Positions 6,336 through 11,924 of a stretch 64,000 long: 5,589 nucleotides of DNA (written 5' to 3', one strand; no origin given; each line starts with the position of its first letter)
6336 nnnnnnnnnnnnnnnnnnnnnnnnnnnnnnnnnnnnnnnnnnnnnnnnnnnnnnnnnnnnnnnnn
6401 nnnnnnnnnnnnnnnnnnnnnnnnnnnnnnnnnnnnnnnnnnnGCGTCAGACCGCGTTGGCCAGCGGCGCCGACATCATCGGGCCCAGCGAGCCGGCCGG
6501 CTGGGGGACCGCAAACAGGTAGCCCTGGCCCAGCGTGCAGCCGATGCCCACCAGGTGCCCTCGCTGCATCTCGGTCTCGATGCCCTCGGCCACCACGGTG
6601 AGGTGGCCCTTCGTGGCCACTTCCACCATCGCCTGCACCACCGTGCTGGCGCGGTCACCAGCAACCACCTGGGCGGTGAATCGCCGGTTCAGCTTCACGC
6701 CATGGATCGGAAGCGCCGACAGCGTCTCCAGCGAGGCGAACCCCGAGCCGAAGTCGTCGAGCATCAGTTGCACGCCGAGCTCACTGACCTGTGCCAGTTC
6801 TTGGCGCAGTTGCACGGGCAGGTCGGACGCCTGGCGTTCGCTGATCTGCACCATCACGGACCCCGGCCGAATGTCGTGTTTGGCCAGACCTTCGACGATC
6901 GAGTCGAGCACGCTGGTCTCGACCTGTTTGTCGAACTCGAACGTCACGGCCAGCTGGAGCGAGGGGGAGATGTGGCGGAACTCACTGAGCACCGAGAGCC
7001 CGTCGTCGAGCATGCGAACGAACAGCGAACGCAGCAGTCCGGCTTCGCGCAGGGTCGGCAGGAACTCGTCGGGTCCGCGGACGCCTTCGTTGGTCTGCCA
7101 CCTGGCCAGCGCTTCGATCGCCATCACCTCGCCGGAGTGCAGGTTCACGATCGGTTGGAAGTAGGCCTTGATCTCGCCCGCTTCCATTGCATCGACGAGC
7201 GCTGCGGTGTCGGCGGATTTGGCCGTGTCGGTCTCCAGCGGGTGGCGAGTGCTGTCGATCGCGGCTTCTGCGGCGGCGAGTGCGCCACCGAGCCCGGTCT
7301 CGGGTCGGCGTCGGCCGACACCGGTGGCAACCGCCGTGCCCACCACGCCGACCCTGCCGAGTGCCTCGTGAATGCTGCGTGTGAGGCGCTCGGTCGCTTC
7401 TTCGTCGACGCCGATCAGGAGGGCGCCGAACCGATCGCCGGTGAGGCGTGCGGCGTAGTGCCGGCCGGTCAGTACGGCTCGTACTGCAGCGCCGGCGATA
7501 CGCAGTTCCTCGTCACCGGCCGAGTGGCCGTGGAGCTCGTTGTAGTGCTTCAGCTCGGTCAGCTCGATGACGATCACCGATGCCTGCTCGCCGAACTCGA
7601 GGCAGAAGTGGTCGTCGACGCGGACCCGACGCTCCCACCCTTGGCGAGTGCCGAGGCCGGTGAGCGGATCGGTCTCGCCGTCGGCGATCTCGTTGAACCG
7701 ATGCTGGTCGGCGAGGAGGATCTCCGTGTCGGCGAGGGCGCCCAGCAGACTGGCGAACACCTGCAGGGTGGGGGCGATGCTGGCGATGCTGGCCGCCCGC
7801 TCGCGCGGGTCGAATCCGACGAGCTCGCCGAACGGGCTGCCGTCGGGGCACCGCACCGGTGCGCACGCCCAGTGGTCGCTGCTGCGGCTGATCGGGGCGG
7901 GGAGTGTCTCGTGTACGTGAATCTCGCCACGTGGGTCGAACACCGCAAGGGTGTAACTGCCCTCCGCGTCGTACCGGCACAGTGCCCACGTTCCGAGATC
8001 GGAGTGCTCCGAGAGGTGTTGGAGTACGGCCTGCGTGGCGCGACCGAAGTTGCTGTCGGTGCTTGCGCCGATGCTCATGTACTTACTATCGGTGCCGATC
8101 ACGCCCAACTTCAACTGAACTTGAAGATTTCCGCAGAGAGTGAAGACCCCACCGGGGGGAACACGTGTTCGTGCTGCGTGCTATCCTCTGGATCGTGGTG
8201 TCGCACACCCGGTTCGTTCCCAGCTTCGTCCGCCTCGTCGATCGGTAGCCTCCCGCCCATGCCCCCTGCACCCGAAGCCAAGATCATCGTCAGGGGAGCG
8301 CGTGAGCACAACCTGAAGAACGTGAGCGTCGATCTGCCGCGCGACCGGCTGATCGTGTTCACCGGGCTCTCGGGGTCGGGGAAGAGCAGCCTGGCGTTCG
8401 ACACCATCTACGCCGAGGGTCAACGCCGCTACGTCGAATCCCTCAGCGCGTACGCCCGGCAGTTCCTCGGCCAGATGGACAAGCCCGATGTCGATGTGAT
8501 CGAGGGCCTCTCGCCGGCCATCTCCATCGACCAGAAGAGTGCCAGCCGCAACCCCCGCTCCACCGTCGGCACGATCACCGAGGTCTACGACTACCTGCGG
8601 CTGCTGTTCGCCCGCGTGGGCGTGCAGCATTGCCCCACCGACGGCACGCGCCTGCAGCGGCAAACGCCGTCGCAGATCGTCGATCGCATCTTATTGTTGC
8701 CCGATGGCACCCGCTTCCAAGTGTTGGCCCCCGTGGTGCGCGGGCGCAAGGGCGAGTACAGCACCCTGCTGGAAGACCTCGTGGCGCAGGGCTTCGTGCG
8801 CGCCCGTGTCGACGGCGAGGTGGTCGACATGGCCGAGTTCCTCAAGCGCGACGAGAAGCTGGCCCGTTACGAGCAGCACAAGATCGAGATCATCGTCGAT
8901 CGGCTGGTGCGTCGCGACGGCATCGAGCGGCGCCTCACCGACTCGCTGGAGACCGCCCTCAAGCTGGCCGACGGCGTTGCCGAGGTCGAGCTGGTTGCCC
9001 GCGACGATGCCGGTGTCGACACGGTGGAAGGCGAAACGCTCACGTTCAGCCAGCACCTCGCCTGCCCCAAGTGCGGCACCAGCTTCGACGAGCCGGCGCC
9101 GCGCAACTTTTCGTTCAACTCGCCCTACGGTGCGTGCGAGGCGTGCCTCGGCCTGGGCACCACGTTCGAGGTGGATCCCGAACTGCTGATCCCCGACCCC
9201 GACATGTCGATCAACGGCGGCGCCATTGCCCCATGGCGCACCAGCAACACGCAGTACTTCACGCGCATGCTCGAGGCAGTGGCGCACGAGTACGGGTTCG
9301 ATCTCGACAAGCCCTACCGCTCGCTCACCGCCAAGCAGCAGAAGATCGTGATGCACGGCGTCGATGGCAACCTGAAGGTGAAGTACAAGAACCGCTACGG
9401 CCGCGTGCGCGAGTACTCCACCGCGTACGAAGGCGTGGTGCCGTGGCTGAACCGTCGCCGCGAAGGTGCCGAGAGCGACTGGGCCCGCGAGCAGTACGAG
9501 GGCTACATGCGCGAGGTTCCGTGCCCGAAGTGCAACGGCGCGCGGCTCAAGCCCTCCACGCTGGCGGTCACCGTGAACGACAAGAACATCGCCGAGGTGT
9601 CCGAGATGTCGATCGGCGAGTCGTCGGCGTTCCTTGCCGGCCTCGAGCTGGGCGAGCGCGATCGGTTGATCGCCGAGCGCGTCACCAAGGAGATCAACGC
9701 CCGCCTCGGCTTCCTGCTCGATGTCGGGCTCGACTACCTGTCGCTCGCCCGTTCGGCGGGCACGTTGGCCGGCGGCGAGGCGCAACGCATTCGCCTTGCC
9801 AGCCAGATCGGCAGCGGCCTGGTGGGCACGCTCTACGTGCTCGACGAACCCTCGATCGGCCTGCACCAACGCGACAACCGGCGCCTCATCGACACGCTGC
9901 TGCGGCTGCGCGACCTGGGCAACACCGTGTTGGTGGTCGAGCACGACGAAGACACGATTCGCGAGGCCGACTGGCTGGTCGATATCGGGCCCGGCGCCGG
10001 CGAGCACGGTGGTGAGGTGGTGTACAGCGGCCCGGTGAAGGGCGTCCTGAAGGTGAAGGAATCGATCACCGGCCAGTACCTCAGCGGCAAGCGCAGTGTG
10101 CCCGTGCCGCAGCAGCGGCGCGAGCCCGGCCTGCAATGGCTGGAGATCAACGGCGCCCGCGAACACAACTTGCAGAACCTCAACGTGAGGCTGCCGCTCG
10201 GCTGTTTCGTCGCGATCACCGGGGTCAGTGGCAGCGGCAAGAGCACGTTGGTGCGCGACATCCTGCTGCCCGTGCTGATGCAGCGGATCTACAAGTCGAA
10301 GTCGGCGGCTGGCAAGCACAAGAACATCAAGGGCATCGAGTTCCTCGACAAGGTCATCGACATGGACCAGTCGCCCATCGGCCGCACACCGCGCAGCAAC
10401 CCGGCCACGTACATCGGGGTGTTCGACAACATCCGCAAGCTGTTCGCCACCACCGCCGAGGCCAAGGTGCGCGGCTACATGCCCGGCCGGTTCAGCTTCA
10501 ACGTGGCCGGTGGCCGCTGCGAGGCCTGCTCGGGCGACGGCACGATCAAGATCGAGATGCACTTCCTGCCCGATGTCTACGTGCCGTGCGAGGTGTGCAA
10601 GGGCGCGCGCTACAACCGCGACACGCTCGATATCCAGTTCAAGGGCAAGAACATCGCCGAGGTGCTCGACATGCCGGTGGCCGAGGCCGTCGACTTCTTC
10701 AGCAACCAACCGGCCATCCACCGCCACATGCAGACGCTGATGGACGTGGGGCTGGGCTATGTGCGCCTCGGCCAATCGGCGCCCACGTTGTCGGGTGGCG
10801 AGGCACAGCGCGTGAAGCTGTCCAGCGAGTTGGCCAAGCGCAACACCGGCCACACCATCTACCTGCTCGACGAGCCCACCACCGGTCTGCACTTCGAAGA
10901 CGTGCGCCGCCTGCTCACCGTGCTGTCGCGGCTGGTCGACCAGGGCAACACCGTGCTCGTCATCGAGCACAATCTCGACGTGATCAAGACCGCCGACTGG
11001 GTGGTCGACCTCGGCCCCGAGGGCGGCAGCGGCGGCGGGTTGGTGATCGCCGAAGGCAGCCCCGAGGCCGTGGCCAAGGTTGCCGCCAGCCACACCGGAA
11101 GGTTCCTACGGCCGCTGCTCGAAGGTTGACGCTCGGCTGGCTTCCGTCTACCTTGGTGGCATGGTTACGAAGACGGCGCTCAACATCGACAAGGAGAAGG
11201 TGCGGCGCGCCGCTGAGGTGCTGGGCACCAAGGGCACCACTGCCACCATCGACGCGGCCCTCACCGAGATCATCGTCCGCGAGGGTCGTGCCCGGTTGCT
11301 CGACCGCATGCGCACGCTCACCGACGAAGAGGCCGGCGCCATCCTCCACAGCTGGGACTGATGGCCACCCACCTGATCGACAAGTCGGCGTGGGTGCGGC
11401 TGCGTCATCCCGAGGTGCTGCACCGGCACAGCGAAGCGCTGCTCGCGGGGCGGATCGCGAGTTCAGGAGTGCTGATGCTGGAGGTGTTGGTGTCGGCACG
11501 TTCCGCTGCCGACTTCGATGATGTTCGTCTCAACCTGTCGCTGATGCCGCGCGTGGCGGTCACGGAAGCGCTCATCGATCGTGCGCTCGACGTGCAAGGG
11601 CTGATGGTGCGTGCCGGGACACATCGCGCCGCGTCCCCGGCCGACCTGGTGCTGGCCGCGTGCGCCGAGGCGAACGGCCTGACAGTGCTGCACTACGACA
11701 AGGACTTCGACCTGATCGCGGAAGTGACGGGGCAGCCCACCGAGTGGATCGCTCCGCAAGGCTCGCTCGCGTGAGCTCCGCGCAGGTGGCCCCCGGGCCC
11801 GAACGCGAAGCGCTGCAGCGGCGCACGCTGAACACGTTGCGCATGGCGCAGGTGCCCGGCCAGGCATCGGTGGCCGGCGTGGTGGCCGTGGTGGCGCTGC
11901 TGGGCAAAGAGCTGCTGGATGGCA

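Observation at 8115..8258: Second GAAC-N4-GTTC palindrome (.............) in the divergent promoter region between uvrA and a GGDEF/EAL gene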

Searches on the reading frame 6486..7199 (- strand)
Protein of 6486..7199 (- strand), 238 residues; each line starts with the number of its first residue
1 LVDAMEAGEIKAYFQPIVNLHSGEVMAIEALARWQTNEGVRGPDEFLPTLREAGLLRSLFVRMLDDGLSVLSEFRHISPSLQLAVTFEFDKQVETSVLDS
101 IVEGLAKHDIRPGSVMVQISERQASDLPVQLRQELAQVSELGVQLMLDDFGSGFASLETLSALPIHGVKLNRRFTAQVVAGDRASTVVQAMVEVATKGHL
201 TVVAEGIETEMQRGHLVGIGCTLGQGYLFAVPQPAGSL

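Call 60: search_solved_structures(query=window:6486-7199:-, max_evalue=1e-10, show_alignments=0)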
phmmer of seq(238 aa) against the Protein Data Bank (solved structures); distinct sequences matched with E-value up to 1e-10: 32.
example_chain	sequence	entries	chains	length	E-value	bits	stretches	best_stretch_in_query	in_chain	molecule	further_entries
3sy8_A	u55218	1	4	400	9.6e-35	123.6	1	3-234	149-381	RocR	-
2r6o_A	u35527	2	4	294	3.7e-32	115.1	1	3-236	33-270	Putative diguanylate cyclase/phosphodiesterase (GGDEF & EAL domains) | PUTATIVE DIGUANYLATE CYCLASE/PHOSPHODIESTERASE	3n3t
3s83_A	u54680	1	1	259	1.2e-31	113.4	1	4-230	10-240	GGDEF family protein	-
3u2e_A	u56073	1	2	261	1.3e-31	113.4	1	4-230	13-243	GGDEF family protein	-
4hjf_A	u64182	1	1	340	2.8e-31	112.2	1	4-230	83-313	GGDEF family protein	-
8arv_A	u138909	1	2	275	2.6e-29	105.8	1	2-237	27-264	Bifunctional diguanylate cyclase/phosphodiesterase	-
5m1t_A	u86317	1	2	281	2.8e-29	105.7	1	3-237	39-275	MucR Phosphodiesterase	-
5m3c_A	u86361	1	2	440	3.1e-27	99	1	4-235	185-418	Diguanylate cyclase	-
4hu3_A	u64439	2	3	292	8.2e-26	94.4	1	3-236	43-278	Oxygen sensor protein DosP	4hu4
5yrp_A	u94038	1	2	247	4e-25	92.1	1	6-232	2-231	Sensory box/response regulator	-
4rni_A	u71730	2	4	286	4.6e-25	91.9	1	4-236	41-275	Motility regulator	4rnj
9clo_A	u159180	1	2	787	8.2e-25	91.1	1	3-236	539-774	Oxygen sensor protein DosP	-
9cmf_A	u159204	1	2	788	8.3e-25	91.1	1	3-236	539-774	Oxygen sensor protein DosP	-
9cdr_A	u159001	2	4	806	8.6e-25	91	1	3-236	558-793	Oxygen sensor protein DosP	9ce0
9bgv_A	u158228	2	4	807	8.6e-25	91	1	3-236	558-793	Oxygen sensor protein DosP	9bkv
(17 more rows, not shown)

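Call 61: search_solved_structures(query=window:6486-7199:-, max_evalue=1e-31, show_alignments=1)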
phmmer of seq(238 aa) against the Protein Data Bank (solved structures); distinct sequences matched with E-value up to 1e-31: 2.
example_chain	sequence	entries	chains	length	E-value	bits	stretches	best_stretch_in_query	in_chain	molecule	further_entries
3sy8_A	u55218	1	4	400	9.6e-35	123.6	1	3-234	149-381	RocR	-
2r6o_A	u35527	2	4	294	3.7e-32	115.1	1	3-236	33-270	Putative diguanylate cyclase/phosphodiesterase (GGDEF & EAL domains) | PUTATIVE DIGUANYLATE CYCLASE/PHOSPHODIESTERASE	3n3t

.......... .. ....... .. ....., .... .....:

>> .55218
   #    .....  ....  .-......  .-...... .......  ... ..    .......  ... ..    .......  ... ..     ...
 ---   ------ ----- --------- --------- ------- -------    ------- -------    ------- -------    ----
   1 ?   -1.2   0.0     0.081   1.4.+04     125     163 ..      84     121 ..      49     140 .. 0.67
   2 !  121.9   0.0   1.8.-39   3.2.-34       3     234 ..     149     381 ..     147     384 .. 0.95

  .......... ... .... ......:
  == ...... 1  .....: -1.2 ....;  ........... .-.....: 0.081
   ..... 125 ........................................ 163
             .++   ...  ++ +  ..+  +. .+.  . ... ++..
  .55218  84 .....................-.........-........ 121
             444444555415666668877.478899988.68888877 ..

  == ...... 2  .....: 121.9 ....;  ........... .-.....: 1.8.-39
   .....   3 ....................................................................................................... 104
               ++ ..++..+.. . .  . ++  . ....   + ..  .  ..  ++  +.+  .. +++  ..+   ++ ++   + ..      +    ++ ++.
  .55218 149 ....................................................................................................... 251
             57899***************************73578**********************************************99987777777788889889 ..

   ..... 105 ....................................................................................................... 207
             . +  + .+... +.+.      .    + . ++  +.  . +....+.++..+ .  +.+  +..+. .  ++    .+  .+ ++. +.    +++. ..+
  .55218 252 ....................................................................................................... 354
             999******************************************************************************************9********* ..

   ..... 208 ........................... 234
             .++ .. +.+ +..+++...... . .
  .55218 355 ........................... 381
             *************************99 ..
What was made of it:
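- On Active EAL c-di-GMP phosphodiesterase (for the neighbouring gene): Alignment to RocR 3sy8 shows N233->T, E265->Q and D318->N. E175, R179, E268, D295, D296, K316, E352 and Q372 are kept (call 61).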

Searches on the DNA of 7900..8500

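Call 52: search_rna_families(source=window, start=7900, end=8500, threshold=evalue, max_evalue=1)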
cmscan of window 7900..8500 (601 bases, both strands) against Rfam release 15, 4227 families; matches with E-value up to 1: 0.
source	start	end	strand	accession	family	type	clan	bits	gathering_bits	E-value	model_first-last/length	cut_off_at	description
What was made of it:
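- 8195..8248 (+): Leader of the P1 transcript. It is a candidate leaderless uORF (GTG, 17 codons, stop TAG), out of frame with uvrA. There is no Rfam match (call 52).
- Tried and rejected: Rfam on 7900-8500 gave no family (call 52).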

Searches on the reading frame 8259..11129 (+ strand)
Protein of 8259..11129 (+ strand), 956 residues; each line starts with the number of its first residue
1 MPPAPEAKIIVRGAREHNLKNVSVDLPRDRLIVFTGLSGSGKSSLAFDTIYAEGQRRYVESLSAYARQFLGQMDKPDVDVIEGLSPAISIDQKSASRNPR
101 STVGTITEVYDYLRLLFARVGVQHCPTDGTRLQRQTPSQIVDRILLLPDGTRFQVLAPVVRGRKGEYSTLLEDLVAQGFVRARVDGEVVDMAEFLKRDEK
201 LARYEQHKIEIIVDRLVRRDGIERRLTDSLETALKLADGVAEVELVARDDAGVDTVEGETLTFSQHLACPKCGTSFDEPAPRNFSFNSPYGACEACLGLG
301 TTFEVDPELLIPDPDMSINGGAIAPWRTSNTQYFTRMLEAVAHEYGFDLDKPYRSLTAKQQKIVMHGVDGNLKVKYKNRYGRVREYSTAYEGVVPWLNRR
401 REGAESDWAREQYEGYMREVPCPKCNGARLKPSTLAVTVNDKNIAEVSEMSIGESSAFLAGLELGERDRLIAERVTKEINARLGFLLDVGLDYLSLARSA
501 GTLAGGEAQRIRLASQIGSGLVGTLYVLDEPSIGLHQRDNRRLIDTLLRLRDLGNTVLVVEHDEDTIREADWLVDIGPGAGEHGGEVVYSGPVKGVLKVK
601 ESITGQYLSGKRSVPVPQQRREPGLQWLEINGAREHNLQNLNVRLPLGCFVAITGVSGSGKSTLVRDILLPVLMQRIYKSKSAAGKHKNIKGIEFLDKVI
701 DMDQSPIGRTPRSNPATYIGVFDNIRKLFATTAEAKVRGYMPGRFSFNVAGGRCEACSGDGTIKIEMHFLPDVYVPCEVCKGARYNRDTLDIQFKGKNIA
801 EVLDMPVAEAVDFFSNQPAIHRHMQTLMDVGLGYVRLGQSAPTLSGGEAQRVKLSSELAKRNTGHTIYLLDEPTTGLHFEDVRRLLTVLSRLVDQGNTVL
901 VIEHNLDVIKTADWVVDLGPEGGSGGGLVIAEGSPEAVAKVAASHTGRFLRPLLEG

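Call 6: search_protein_families(library=pfam, proteins=[window:8259-11129:+])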
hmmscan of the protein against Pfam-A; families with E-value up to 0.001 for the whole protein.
window:8259-11129:+ (956 aa): 17 families
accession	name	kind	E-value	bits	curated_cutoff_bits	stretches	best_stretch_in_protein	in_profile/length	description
PF17755.6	UvrA_DNA-bind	-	9.2e-38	129.4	23.2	1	306-414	1-109/110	UvrA DNA-binding domain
PF17760.6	UvrA_inter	-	3.3e-35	120.7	23.3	1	135-245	1-107/109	UvrA interaction domain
PF00005.33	ABC_tran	-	2.1e-18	67.7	25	0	819-875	84-137/137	ABC transporter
PF02463.25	SMC_N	-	8.3e-09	35.6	40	0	772-916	135-209/220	RecF/RecN/SMC N terminal domain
PF20703.3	nSTAND1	-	4.3e-08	33.6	27.1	0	634-680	19-65/379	Novel STAND NTPase 1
PF13191.12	AAA_16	-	3.3e-07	31.4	32.6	0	646-673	22-49/167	AAA ATPase domain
PF13555.12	AAA_29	-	3.4e-07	30.4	27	0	650-665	24-39/61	P-loop containing region of AAA domain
PF03193.22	RsgA_GTPase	-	4.3e-07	30.4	30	0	618-687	77-146/174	RsgA GTPase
PF13304.12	AAA_21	-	1.8e-05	25.4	27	0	853-899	247-293/304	AAA domain, putative AbiEii toxin, Type IV TA system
PF13671.12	AAA_33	-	6.7e-05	23.6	27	0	652-677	3-28/143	AAA domain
PF13481.12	AAA_25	-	0.00011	22.3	27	0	644-672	29-57/195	AAA domain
PF13476.12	AAA_23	-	0.00016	22.8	27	0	628-692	2-62/201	AAA domain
PF25201.1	nSTAND6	-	0.00025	21.6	27.7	0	634-673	4-43/148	Novel STAND NTPase 6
PF01583.26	APS_kinase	-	0.00026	21.5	21.1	0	31-48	4-21/152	Adenylylsulphate kinase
PF20720.3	nSTAND3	-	0.00067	19.8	27.2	0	650-675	19-44/155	Novel STAND NTPase 3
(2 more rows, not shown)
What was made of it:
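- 8259..11129 (+): uvrA (956 aa). Pfam UvrA_DNA-bind, UvrA_inter, ABC_tran (call 6).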

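Call 8: find_related_loci(query=window:8259-11129:+, collection=genome_contigs, flank=4000)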
Query window:8259-11129:+ (956 aa) in genome_contigs; peptide patterns used: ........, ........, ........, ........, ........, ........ (x = any residue, [..] = any of these).
600 stretches matched a pattern (row limit reached: there are more); 598 encode a relative of the query (tblastn E <= 1e-3); the best 80 are kept; 80 distinct loci.
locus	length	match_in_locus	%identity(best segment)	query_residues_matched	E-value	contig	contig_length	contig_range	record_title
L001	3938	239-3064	86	8-954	0e+0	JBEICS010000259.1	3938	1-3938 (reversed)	MAG: Acidimicrobiaceae bacterium isolate Sample-101-S75-bin-152 Sample_101_S75-bin_152-k141_707697, whole genome shotgun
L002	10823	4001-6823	86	9-954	0e+0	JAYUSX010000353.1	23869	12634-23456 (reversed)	MAG: Actinomycetota bacterium isolate GL119_DN_concoct_136 GL119_DN_concoct_136_352, whole genome shotgun sequence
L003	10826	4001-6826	79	7-954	0e+0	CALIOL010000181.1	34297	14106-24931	MAG: uncultured Ilumatobacter sp. isolate R2_Bin_METABAT__106_sub_1 genome assembly, contig: c_000000777880, whole genom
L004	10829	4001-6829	79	3-954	0e+0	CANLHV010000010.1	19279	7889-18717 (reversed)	MAG: Acidimicrobiaceae bacterium isolate ZE-13oct10-192 genome assembly, contig: ZE-13oct10-C1618, whole genome shotgun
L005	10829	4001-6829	77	9-956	0e+0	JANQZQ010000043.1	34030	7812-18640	MAG: Ilumatobacteraceae bacterium isolate MAG_169 P22051_108_S30_metaspades_2311_34030_cov_7, whole genome shotgun seque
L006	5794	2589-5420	78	9-954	0e+0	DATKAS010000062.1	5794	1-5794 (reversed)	MAG TPA_asm: Acidimicrobiales bacterium isolate SMAG_U15211 k141_1101617, whole genome shotgun sequence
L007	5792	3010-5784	77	3-950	0e+0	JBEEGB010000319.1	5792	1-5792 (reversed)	MAG: Acidimicrobiaceae bacterium isolate BP_88 scaffold_3529957, whole genome shotgun sequence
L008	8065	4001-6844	74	3-954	0e+0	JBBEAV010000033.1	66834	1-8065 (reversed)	MAG: Acidimicrobiales bacterium isolate LejiaF_56_24 Lejia_F_657_length_66834_cov_12, whole genome shotgun sequence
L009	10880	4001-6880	75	6-954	0e+0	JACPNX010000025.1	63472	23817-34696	MAG: Actinomycetota bacterium isolate NC_groundwater_586_Pr5_B-0.1um_73_18 alan_book_18_scaffold_93060, whole genome sho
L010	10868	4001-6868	75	9-954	0e+0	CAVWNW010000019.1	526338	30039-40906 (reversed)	MAG: uncultured bacterium isolate MFD09267.bin.2.210 genome assembly, contig: contig_77149, whole genome shotgun sequenc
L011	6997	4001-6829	75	6-954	0e+0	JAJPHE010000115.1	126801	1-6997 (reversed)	MAG: Actinomycetota bacterium isolate Centralia_MAG_137 k107_15929416, whole genome shotgun sequence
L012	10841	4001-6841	74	8-954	0e+0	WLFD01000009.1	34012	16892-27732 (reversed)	MAG: Actinomycetota bacterium isolate UFOp-RE-20APR16-422 RE-20APR16-422-c9, whole genome shotgun sequence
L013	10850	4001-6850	73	3-954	0e+0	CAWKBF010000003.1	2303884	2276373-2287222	MAG: uncultured Acidimicrobiia bacterium isolate MFD05442.bin.2.200 genome assembly, contig: contig_7851, whole genome s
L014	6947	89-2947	70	2-954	0e+0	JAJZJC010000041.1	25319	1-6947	MAG: Actinomycetes bacterium isolate LSA5.bin114 NODE_2655_length_25319_cov_2.967648, whole genome shotgun sequence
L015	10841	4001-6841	69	8-954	0e+0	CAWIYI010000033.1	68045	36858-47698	MAG: uncultured Acidimicrobiaceae bacterium isolate MFD05841.bin.3.176 genome assembly, contig: contig_6309, whole genom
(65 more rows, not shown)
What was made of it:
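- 8259..11129 (+): Best relatives are 86% identical Acidimicrobiia MAGs (call 8).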

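Call 33: find_encoding_contigs(protein=window:8259-11129:+, flank=3000, max_places=6)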
Protein window:8259-11129:+ (956 aa): no gene with exactly this product is on record in the collection.
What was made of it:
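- Tried and rejected: An exact look-up of the window UvrA found no record (call 33).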

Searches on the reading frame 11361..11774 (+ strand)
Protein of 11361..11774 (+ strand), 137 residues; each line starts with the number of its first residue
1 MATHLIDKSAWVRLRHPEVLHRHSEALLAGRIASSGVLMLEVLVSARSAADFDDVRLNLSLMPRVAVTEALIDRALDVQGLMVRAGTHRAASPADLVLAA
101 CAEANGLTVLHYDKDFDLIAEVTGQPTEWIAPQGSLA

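Call 6: search_protein_families(library=pfam, proteins=[window:11361-11774:+])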
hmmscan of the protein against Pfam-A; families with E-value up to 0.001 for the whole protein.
window:11361-11774:+ (137 aa): 1 family
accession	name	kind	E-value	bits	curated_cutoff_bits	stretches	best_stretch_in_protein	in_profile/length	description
PF01850.27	PIN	-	2.9e-13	50.9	23.6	1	5-121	2-119/120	PIN domain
